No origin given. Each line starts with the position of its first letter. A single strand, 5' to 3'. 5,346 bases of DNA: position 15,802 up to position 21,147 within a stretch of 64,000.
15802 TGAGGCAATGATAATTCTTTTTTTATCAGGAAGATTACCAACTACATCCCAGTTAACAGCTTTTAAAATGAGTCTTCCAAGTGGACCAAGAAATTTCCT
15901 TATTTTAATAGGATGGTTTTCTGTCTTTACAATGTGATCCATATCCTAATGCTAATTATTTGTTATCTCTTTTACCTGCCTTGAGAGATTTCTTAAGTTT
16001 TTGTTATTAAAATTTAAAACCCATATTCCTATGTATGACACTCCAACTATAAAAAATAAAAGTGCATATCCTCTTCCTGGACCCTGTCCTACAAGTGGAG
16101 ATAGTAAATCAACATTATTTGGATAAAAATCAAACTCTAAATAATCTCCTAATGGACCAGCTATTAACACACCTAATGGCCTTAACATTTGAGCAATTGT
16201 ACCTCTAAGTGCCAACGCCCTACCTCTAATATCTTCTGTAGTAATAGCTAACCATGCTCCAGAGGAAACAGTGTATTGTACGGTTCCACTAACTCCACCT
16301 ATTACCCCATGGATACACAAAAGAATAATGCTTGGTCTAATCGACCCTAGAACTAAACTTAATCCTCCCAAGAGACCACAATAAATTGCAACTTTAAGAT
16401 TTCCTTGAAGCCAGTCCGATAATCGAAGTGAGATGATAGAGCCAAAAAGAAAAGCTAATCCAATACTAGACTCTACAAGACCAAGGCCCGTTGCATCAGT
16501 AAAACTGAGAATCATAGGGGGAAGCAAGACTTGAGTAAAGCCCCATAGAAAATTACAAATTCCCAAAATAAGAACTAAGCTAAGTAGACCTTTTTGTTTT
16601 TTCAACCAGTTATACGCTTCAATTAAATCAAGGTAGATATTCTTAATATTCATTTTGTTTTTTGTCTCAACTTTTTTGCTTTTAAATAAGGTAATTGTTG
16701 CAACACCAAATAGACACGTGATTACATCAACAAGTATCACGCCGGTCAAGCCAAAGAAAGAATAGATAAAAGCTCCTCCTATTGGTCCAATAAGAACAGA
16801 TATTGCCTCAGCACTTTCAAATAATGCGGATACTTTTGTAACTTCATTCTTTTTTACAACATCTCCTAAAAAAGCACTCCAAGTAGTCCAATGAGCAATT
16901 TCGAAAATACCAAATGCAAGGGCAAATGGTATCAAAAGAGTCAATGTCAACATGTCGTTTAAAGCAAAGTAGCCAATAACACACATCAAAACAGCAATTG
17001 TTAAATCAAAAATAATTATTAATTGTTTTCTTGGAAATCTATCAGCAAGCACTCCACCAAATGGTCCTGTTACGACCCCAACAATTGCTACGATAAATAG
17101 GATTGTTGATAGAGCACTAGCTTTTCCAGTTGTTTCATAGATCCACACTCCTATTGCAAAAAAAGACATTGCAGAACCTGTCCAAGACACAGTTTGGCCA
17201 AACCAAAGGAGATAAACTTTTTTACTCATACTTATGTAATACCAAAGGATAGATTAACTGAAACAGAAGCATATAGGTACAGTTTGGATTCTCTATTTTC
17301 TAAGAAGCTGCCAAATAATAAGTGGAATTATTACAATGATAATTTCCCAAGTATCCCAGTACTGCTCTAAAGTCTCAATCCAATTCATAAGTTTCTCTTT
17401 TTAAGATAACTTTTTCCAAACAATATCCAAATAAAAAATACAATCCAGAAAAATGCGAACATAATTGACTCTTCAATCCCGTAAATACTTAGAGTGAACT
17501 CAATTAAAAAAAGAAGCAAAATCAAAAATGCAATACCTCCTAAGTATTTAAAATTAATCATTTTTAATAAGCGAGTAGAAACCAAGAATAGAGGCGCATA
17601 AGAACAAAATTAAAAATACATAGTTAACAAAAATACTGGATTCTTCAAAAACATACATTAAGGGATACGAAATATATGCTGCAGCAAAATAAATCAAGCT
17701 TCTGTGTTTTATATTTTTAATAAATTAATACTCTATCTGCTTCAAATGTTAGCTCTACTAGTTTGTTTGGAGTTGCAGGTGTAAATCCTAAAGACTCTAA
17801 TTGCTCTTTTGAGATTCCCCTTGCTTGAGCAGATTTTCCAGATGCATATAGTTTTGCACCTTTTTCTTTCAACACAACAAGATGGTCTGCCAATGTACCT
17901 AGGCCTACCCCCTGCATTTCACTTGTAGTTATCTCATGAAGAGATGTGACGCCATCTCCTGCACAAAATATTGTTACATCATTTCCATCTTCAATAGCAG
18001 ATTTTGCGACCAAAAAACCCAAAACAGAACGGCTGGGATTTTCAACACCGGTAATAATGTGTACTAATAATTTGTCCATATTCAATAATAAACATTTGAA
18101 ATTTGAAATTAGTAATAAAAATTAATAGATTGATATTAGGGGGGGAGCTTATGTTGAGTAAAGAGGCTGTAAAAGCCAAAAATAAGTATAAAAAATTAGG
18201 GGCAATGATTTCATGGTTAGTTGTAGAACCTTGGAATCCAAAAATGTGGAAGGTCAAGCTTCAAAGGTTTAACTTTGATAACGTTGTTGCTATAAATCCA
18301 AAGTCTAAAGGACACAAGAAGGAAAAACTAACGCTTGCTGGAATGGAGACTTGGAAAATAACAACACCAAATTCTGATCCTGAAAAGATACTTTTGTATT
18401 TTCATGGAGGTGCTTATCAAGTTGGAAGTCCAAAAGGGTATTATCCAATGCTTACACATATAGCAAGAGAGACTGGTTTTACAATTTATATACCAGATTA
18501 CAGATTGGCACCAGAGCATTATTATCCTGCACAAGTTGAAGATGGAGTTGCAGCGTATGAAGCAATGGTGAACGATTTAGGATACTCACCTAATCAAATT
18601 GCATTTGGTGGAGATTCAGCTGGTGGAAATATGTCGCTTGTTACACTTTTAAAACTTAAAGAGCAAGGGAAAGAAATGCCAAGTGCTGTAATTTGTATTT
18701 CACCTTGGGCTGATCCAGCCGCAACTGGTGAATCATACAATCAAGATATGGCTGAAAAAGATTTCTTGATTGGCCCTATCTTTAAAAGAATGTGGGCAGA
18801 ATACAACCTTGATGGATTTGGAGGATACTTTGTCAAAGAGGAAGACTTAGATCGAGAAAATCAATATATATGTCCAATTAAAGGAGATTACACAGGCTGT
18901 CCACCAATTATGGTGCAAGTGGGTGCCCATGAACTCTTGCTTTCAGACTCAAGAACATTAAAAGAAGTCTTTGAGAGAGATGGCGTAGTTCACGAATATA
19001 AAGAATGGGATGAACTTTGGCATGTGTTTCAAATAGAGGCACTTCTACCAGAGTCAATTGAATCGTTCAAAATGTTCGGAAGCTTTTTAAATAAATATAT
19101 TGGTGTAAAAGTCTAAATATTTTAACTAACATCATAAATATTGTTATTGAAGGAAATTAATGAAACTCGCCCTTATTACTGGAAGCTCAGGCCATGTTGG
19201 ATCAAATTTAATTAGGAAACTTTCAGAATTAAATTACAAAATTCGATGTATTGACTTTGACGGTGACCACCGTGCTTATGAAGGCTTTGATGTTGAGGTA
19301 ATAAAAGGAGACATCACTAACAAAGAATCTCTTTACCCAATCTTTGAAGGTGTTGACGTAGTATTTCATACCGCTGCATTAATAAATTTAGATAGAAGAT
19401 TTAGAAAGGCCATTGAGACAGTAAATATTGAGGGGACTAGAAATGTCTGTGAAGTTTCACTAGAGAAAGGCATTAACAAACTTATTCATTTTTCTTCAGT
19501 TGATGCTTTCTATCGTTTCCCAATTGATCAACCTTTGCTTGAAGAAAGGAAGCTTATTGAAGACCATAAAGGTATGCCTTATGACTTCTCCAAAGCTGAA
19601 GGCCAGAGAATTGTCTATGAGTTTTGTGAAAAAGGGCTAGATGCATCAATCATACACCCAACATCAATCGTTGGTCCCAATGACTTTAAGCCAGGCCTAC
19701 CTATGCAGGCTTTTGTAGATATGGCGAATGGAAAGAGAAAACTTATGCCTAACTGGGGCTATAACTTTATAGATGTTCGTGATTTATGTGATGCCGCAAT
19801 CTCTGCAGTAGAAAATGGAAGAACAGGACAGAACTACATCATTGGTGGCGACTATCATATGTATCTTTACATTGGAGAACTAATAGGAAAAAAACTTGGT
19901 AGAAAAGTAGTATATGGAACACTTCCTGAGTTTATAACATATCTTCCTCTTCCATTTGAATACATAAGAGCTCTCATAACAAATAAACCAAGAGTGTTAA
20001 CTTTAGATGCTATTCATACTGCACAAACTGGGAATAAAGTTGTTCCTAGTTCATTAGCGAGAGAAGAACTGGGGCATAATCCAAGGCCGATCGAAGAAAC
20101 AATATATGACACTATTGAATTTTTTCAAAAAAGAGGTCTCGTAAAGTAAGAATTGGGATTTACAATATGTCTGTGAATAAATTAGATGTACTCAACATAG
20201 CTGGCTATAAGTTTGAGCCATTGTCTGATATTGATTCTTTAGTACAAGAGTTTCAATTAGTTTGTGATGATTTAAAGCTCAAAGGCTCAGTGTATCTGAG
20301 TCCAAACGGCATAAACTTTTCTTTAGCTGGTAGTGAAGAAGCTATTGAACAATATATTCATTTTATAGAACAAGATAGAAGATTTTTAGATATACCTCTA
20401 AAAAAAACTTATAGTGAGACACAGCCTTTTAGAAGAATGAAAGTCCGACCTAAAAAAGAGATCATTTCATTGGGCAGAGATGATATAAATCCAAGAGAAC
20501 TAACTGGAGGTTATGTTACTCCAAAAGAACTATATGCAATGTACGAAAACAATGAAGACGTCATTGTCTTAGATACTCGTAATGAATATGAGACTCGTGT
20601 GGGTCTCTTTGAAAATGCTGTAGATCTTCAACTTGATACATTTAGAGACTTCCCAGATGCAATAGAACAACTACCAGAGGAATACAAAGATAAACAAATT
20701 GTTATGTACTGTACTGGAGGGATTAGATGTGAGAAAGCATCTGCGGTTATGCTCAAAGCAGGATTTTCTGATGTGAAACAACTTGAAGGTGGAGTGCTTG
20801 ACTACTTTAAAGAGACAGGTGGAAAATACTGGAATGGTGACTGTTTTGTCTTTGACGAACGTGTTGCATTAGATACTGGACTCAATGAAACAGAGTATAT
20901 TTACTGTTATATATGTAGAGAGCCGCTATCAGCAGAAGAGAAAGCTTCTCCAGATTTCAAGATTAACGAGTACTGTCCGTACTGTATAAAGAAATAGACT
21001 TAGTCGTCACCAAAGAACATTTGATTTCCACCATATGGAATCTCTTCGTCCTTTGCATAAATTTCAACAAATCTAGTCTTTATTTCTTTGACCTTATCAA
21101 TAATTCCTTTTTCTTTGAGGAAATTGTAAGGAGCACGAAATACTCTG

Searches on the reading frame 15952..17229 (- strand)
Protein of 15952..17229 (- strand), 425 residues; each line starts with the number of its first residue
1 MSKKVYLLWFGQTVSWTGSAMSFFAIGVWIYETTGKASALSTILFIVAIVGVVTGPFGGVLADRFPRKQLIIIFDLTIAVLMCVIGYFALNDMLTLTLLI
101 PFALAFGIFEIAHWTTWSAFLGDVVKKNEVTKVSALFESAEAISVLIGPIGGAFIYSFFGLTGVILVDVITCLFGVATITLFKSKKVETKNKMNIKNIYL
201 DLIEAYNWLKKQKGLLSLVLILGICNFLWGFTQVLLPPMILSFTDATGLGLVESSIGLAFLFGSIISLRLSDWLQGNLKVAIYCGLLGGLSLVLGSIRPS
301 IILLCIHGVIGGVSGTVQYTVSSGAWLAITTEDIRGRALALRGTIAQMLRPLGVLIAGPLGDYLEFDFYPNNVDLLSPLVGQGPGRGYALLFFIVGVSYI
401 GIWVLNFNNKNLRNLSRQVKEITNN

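Call 22: search_protein_families(library=ncbifam, proteins=[window:15952-17229:-], max_evalue=0.00001)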
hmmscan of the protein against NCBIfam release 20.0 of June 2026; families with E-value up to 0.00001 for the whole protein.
window:15952-17229:- (425 aa): 8 families
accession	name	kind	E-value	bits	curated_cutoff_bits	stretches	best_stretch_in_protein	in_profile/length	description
TIGR00900.1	2A0121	subfamily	1.5e-46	159.4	319.6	1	6-362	2-361/364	H+ Antiporter protein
NF000245.1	macrolide_MefA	exception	9.6e-26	90.8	675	1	3-365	9-374/405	macrolide efflux MFS transporter Mef(A)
NF007792.0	PRK10489.1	equivalog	9.9e-16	57.7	324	1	12-365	26-376/419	enterobactin transporter EntS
NF000051.1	macrolide_MefB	exception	2.4e-14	53.1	800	1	3-363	9-371/409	macrolide efflux MFS transporter Mef(B)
NF000154.1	macrolide_MefEN2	exception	2.9e-13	49.9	800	1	8-355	11-359/401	macrolide efflux MFS transporter Mef(En2)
NF052575.1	MFS_efflux_Tap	equivalog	3e-12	46.2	625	1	4-362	5-369/401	multidrug efflux MFS transporter Tap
NF000246.1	macrolide_MefC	exception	2.3e-11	43.4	870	1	5-359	10-367/407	macrolide efflux MFS transporter Mef(C)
TIGR00880.1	2_A_01_02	superfamily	1.7e-09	37.9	131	1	42-181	2-136/141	multidrug resistance protein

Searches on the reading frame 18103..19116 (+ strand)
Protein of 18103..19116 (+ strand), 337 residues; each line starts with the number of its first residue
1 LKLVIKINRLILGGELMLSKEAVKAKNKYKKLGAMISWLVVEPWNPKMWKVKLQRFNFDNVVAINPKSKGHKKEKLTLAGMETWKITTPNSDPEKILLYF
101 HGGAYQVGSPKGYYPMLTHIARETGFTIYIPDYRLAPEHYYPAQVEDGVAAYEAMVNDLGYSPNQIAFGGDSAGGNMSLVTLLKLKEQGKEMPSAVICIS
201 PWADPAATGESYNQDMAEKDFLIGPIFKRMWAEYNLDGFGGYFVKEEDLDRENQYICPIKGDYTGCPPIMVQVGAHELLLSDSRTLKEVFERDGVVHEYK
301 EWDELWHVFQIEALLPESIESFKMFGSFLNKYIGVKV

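Call 22: search_protein_families(library=ncbifam, proteins=[window:18103-19116:+], max_evalue=0.00001)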
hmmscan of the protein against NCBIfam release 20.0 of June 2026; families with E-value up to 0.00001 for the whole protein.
window:18103-19116:+ (337 aa): 8 families
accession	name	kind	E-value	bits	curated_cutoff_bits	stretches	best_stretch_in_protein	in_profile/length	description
NF058651.1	GESAG_HSLs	subfamily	4.2e-54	183.6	430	1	50-311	23-272/296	GESAG motif subfamily hormone-sensitive lipase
NF058649.1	GTSAG_HSLs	subfamily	1.7e-38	132.8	380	1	74-331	68-310/312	GTSAG motif subfamily hormone-sensitive lipase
NF058653.1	LipP1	equivalog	1.7e-29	102.6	350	1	89-310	65-280/300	LipP1 family hormone-sensitive lipase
NF058650.1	GCSAG_HSLs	subfamily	1.5e-25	90.4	410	1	90-333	81-313/314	GCSAG motif subfamily hormone-sensitive lipase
NF007547.0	PRK10162.1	equivalog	3.3e-23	82.1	389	1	80-309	70-294/321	acetyl esterase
NF033149.0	CHL_hydrolase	equivalog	3e-17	62.5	500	1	93-235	74-219/310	chloramphenicol hydrolase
NF052352.1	TriaclglyLipLipYMycb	equivalog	1e-12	47.9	450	1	77-288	172-356/397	triacylglycerol lipase LipY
NF058665.1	HaHSL_fam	equivalog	3.2e-09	36.6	320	1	82-204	49-170/260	hormone-sensitive lipase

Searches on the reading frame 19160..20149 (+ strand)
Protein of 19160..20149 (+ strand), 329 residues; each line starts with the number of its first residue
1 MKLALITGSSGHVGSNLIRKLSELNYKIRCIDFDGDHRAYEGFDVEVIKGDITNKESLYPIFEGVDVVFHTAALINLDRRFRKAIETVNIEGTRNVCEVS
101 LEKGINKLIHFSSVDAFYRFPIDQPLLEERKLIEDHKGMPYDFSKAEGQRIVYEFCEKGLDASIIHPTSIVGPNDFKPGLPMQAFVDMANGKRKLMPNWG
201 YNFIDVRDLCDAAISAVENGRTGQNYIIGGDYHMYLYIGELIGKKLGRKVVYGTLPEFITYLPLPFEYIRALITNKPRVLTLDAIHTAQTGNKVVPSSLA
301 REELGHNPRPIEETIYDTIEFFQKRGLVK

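Call 22: search_protein_families(library=ncbifam, proteins=[window:19160-20149:+], max_evalue=0.00001)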
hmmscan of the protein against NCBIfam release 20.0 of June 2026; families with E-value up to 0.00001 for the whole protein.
window:19160-20149:+ (329 aa): 15 families
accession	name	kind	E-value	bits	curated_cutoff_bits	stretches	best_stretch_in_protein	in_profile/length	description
TIGR03466.1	HpnA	hypoth_equivalog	1.6e-52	178.4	367.65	1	4-327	3-326/327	hopanoid-associated sugar epimerase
NF052578.1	StrlDmthSdmBMthl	equivalog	4.6e-43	148.2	600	1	4-328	3-328/328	sterol demethylase protein SdmB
TIGR04180.1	EDH_00030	hypoth_equivalog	6.4e-16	58.3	475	1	5-231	2-240/297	NAD-dependent 4,6-dehydratase LegB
NF042422.1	oxyalk_red_OleD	equivalog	1.1e-14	54.5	580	1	5-209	4-204/329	2-alkyl-3-oxoalkanoate reductase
NF042423.1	oxyalk_red_Shew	equivalog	2.4e-14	53.1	580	1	3-176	10-180/331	2-alkyl-3-oxoalkanoate reductase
TIGR01181.1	dTDP_gluc_dehyt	equivalog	3.5e-14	52.6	365.1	1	5-242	3-257/321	dTDP-glucose 4,6-dehydratase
NF041293.1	G6PDh_Azf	equivalog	3.4e-12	46.3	400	1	4-122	5-124/252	NAD-dependent glucose-6-phosphate dehydrogenase Azf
TIGR01179.1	galE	equivalog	6.4e-12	44.9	262.3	1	5-156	3-160/332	UDP-glucose 4-epimerase GalE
TIGR03589.1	PseB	equivalog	3e-09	36.3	407.75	1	4-116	7-128/324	UDP-N-acetylglucosamine 4,6-dehydratase (inverting)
TIGR01746.1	Thioester-redct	subfamily_domain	4e-09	36.2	213.35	1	63-172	87-197/371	thioester reductase domain-containing protein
TIGR02197.1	heptose_epim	equivalog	1.2e-08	34.5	274.6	1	5-115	2-116/316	ADP-glyceromanno-heptose 6-epimerase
TIGR04130.1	FnlA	equivalog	7.2e-07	28.4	730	1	2-119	5-130/337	UDP-N-acetylglucosamine 4,6-dehydratase/5-epimerase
NF005539.0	PRK07201.1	equivalog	9.3e-07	27.9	549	1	5-172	4-179/657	SDR family oxidoreductase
NF043036.1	ErythonDh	equivalog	1.4e-06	27.7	325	1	5-170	4-180/321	D-erythronate dehydrogenase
TIGR01214.1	rmlD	equivalog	3.3e-06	26.4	224.05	1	5-112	3-99/285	dTDP-4-dehydrorhamnose reductase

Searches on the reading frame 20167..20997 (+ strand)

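Call 32: search_protein_families(library=pfam, proteins=[window:20167-20997:+], max_evalue=0.01)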
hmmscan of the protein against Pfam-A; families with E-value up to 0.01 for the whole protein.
window:20167-20997:+ (276 aa): 3 families
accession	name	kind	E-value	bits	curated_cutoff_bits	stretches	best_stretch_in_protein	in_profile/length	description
PF17773.7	UPF0176_N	-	5.9e-25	87.9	26.2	1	10-99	3-92/92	UPF0176 acylphosphatase like domain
PF00581.25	Rhodanese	-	1.9e-12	47.9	22.2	1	118-213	1-99/102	Rhodanese-like domain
PF12368.13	Rhodanese_C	-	0.00026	21.7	26.9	1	223-256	1-34/66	Rhodanase C-terminal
